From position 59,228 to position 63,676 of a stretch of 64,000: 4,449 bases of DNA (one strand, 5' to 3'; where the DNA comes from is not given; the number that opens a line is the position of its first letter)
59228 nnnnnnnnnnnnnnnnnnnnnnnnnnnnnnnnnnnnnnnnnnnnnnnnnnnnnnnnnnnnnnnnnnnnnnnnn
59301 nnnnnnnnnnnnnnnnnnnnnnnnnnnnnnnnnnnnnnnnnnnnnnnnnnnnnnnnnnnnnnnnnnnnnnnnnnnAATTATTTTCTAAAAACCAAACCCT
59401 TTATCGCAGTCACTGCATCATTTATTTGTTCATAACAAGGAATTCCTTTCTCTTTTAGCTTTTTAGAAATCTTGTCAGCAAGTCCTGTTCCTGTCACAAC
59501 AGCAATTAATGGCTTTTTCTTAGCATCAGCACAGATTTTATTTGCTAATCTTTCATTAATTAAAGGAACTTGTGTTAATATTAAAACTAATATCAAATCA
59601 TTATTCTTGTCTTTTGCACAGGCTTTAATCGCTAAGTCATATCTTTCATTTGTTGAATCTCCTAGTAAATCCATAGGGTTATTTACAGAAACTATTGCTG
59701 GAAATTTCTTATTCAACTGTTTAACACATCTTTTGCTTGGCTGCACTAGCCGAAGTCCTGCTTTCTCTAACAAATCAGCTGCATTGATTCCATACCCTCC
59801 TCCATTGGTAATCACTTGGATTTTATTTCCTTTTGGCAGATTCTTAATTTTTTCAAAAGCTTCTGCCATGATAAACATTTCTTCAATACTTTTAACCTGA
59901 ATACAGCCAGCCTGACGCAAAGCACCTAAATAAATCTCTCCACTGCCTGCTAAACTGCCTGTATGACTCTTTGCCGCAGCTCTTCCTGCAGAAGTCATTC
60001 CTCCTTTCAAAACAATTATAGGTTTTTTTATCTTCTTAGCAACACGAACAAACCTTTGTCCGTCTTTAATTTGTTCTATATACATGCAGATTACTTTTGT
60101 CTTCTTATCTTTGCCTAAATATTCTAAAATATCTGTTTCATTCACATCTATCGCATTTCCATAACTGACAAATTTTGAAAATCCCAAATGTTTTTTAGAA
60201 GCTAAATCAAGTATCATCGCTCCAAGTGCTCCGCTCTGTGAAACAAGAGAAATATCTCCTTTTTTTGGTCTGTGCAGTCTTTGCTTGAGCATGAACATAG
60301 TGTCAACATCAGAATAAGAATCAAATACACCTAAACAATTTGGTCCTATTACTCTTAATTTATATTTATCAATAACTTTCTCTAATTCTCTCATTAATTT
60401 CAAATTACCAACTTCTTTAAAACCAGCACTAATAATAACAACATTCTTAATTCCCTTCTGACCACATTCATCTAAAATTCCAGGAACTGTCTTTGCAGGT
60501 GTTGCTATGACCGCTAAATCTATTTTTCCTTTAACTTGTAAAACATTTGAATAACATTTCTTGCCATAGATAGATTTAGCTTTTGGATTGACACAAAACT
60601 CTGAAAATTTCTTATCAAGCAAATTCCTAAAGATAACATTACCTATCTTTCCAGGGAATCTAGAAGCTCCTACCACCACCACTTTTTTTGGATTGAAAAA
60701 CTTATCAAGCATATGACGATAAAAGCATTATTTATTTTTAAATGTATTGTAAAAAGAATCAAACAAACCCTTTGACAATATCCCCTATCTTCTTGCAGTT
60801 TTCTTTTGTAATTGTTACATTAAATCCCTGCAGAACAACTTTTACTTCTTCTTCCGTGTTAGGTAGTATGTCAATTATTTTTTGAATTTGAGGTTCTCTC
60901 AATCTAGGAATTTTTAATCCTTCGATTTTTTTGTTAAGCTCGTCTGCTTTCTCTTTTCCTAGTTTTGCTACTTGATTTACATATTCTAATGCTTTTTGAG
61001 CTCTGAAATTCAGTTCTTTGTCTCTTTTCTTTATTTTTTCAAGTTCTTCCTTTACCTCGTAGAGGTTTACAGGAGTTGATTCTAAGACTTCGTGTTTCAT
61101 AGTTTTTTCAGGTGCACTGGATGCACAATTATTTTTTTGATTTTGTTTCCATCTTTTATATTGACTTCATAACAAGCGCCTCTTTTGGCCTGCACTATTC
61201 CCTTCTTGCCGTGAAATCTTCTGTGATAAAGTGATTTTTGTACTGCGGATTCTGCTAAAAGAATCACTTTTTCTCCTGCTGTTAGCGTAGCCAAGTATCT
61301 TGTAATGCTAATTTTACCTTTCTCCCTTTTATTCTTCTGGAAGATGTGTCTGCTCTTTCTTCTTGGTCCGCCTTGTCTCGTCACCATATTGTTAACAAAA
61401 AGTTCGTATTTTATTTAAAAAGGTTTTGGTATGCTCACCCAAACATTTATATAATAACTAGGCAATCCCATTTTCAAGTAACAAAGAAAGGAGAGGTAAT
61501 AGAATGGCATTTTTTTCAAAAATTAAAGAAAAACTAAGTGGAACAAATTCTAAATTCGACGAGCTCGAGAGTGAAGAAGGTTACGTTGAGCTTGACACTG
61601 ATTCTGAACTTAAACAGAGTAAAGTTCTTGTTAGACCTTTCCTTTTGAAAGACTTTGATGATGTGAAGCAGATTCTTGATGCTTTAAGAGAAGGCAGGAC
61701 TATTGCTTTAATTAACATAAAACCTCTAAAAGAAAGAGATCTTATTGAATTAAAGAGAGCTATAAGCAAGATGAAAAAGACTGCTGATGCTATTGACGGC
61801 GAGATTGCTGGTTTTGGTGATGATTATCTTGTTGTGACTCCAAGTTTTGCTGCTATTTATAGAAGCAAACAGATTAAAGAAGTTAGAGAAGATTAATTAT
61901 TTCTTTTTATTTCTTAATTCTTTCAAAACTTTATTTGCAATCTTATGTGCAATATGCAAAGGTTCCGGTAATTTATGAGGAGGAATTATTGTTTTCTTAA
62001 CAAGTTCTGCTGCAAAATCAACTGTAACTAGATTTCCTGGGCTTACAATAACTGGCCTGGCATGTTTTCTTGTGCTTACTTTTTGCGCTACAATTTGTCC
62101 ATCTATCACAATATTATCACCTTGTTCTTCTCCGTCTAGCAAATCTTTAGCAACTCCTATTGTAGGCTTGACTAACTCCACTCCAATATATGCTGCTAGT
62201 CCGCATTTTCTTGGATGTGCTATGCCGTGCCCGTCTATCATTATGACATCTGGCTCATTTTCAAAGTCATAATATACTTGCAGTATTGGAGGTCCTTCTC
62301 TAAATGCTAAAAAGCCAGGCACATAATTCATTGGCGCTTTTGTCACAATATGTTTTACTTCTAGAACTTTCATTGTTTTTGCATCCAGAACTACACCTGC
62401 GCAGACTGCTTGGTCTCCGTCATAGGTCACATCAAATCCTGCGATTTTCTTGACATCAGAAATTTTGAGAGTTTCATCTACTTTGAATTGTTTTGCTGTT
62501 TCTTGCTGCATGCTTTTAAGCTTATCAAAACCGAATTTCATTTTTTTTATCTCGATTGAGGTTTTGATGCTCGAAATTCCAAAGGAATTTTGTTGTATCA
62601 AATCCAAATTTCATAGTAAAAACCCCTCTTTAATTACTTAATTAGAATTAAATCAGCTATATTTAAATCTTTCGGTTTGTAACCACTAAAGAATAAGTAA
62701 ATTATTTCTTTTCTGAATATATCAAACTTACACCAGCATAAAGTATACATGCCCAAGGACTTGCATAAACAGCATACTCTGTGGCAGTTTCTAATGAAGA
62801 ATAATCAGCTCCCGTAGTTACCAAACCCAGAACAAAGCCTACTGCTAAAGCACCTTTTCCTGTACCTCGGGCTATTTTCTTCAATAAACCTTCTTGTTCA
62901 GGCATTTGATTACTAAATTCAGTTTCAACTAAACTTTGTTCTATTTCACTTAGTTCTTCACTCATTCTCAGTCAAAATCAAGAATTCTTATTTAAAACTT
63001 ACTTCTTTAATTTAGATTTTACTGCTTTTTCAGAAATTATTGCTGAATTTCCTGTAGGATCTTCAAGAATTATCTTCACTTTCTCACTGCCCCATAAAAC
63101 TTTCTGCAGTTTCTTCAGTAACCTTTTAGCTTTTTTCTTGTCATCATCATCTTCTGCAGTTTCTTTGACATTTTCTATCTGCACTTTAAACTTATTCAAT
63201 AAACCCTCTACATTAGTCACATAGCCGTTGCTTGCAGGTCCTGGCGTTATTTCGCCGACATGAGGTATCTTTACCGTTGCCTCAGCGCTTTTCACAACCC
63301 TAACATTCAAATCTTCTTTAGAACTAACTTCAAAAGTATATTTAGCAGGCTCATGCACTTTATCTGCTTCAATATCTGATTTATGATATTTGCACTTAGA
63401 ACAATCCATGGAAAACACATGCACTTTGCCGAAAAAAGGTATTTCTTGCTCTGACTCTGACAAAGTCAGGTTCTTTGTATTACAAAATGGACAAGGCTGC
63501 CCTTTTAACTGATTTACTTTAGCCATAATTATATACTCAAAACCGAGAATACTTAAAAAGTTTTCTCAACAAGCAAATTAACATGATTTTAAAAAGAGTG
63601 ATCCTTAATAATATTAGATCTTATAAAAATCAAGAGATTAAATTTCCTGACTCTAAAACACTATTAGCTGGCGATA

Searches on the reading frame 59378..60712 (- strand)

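Call 6: search_protein_families(library=pfam, proteins=[window:59378-60712:-], max_evalue=0.001)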
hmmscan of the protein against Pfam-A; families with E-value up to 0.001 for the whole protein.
window:59378-60712:- (444 aa): 5 families
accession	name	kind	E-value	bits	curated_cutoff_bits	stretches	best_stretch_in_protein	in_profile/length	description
PF13607.11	Succ_CoA_lig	-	3.3e-53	179.6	27.4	1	151-286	1-138/138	Succinyl-CoA ligase like flavodoxin domain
PF13380.12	CoA_binding_2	-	3.2e-24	86.1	22.8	1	9-129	1-113/116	CoA binding domain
PF02629.25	CoA_binding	-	1.8e-14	54.7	22.3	1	7-97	2-97/97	CoA binding domain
PF19045.5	Ligase_CoA_2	-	1.5e-06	28.7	23.7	1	300-441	3-151/162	Ligase-CoA domain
PF00549.24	Ligase_CoA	-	0.0001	22.8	24.5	0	302-436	2-124/128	CoA-ligase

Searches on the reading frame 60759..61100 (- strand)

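Call 45: search_protein_families(library=pfam, proteins=[window:60759-61100:-], max_evalue=0.01)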
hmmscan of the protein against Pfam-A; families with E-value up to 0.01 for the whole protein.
window:60759-61100:- (113 aa): 1 family
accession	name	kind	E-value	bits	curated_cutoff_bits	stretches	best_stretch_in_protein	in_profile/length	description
PF03874.21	RNA_pol_Rpb4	-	3.3e-07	31.1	25.6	1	13-110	4-113/116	RNA polymerase Rpb4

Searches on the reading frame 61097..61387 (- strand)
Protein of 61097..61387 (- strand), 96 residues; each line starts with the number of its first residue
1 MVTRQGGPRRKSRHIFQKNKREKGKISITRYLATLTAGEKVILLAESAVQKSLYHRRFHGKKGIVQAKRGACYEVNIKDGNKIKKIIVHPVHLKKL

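Call 45: search_protein_families(library=pfam, proteins=[window:61097-61387:-], max_evalue=0.01)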
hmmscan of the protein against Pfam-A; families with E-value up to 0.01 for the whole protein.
window:61097-61387:- (96 aa): 1 family
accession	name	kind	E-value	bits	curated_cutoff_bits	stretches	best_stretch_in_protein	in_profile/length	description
PF01157.24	Ribosomal_L21e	-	8.2e-26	90.2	27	1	3-95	2-98/101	Ribosomal protein L21e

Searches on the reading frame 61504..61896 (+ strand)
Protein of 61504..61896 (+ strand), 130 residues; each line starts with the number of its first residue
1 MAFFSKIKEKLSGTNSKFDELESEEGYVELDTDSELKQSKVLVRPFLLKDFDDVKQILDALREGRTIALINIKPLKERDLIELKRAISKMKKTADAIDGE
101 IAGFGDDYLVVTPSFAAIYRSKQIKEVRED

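Call 45: search_protein_families(library=pfam, proteins=[window:61504-61896:+], max_evalue=0.01)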
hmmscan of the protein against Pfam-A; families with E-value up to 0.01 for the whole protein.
window:61504-61896:+ (130 aa): 1 family
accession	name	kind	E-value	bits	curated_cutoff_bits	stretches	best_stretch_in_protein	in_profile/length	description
PF04472.17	SepF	-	2.1e-11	44.3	27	1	48-115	6-69/72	Cell division protein SepF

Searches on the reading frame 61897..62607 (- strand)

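Call 45: search_protein_families(library=pfam, proteins=[window:61897-62607:-], max_evalue=0.01)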
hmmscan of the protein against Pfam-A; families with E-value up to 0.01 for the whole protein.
window:61897-62607:- (236 aa): 1 family
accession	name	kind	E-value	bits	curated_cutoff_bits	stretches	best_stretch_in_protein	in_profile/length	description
PF04493.20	Endonuclease_5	-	4.3e-53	180.4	23.4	1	38-222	4-198/198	Endonuclease V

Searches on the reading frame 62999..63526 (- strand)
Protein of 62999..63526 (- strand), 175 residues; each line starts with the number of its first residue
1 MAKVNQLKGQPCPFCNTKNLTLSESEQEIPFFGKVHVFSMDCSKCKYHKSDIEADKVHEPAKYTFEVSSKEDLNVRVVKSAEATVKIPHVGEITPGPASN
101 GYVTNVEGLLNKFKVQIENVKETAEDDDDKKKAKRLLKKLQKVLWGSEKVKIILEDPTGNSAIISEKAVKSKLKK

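Call 45: search_protein_families(library=pfam, proteins=[window:62999-63526:-], max_evalue=0.01)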
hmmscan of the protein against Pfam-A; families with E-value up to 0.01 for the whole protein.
window:62999-63526:- (175 aa): 3 families
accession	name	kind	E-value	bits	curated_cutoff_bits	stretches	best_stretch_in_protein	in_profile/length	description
PF22794.1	jr-ZPR1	-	2.2e-21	76.5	27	1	71-169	1-102/125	ZPR1 jelly-roll domain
PF03367.19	Zn_ribbon_ZPR1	-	4.7e-06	26.4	23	1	11-53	8-49/56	ZPR1 zinc-finger domain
PF14354.12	Lar_restr_allev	-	0.0022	18.6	28.6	1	10-57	4-43/58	Restriction alleviation protein Lar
